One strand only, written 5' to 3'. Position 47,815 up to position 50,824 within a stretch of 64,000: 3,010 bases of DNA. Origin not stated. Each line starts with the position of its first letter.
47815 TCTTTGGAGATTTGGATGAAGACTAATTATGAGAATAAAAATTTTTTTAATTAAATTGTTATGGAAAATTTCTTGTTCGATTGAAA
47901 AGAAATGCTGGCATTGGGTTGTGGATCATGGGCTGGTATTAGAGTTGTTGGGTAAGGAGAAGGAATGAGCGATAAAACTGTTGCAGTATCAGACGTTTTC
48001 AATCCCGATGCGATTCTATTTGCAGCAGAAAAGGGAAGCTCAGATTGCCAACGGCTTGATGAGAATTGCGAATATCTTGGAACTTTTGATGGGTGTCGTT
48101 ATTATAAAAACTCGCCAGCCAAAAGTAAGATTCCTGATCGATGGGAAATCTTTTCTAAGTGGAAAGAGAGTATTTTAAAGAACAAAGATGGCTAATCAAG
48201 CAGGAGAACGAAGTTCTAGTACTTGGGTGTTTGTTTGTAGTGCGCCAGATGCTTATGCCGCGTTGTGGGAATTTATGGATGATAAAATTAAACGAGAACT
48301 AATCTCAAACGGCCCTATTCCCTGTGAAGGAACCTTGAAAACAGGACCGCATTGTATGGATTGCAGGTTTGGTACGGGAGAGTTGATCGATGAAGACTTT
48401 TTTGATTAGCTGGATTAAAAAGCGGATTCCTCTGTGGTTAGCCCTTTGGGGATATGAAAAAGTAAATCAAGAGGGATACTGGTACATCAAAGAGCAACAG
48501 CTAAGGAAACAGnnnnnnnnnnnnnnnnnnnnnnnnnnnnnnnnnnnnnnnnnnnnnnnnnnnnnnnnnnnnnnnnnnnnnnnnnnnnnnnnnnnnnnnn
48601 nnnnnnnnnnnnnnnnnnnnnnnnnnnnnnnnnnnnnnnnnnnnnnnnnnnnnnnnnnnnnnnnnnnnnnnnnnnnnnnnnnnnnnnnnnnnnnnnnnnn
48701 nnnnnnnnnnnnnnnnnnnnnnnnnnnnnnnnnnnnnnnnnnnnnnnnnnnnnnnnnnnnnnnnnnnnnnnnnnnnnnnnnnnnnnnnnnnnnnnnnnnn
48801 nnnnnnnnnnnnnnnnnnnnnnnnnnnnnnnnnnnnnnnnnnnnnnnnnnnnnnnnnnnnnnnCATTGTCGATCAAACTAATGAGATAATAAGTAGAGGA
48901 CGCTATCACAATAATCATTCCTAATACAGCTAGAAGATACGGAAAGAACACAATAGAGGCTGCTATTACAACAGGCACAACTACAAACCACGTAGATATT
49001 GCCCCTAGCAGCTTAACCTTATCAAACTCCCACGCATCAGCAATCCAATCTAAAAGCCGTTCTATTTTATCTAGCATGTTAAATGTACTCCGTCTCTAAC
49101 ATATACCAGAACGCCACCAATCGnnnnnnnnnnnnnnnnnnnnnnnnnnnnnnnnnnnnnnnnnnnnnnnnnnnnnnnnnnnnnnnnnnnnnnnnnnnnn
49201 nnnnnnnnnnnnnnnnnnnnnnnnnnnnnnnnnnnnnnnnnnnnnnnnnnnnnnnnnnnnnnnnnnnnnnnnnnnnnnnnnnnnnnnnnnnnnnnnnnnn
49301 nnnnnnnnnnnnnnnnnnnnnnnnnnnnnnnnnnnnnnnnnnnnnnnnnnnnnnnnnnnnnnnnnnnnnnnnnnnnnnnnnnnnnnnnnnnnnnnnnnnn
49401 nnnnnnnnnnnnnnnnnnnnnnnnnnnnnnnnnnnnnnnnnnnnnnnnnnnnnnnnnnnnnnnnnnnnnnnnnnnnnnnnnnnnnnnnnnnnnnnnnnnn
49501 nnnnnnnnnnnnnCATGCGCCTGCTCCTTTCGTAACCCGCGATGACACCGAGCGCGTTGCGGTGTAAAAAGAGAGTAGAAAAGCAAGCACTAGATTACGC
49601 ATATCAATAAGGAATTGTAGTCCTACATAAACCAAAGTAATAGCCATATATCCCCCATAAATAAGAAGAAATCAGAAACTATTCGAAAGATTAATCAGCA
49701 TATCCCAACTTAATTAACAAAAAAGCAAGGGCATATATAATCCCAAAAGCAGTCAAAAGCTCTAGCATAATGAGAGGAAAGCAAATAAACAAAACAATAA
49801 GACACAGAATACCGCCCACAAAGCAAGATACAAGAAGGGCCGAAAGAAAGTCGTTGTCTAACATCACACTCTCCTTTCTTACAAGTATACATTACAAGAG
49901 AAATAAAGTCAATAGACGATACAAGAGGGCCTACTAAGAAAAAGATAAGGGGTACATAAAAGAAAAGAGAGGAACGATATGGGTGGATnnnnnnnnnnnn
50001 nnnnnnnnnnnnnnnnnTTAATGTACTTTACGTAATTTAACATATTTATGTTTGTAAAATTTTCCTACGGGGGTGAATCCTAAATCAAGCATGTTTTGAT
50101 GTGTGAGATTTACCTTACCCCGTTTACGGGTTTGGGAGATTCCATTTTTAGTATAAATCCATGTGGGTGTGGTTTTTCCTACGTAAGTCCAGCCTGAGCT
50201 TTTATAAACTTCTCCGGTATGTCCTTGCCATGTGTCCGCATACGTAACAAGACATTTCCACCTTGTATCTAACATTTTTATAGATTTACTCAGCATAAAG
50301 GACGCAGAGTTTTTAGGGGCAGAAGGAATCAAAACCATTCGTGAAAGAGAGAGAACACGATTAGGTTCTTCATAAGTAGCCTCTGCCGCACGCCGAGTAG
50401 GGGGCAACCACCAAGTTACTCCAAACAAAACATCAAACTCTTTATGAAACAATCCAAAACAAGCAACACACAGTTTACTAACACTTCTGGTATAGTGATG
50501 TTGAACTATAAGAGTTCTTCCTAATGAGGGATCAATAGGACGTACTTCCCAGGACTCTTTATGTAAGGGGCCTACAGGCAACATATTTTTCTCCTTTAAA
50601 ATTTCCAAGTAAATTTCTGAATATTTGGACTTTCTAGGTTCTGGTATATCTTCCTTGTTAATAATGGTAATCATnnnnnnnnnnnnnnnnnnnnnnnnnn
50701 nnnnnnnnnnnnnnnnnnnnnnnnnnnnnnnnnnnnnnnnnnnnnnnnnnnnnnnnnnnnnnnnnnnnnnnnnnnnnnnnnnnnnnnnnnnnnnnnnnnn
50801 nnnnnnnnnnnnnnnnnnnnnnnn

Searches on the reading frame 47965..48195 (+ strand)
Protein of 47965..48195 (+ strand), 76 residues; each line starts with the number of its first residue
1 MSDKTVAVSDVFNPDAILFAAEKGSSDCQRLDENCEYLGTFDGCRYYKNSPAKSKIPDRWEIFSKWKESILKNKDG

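Call 38: search_protein_families(library=pfam, proteins=[window:47965-48195:+], max_evalue=0.05)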
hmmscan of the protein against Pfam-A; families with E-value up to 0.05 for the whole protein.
window:47965-48195:+ (76 aa): 1 family
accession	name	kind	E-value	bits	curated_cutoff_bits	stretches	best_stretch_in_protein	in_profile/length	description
PF22606.2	Cdc6-ORC-like_ATPase_lid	-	0.025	14.9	27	1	6-26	17-37/60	Cdc6/ORC-like, ATPase lid domain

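Call 74: search_protein_families(library=phrogs, proteins=[window:47965-48195:+], max_evalue=0.01)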
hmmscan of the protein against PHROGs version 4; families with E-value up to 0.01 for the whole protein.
window:47965-48195:+ (76 aa): 0 families

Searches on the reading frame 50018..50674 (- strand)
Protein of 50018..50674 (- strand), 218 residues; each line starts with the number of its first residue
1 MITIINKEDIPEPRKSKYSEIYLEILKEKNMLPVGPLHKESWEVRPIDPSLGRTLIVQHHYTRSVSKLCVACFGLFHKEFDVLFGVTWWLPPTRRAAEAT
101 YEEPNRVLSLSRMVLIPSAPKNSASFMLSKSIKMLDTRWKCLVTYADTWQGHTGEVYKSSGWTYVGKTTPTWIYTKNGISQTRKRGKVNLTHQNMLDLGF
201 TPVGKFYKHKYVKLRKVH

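Call 10: search_protein_families(library=pfam, proteins=[window:50018-50674:-], max_evalue=0.01)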
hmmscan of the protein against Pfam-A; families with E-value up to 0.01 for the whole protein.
window:50018-50674:- (218 aa): 1 family
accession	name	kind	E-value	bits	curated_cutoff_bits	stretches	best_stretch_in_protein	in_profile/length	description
PF25680.1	Mom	-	3.7e-28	99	27.1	1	42-181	2-145/202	Mom protein family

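Call 11: search_protein_families(library=phrogs, proteins=[window:50018-50674:-], max_evalue=0.01)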
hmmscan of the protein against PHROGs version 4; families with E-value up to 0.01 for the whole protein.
window:50018-50674:- (218 aa): 4 families
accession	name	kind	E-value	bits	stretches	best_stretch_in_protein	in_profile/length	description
phrog_1384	-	other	3.6e-31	109.5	1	39-214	18-196/245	Mom-like DNA modification protein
phrog_3339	-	DNA, RNA and nucleotide metabolism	0.00091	19.4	1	132-213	442-522/536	homing endonuclease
phrog_559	-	DNA, RNA and nucleotide metabolism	0.005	16.7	1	129-186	501-555/607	HNH endonuclease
phrog_29804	-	unknown function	0.0051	16.8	1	127-179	426-475/534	-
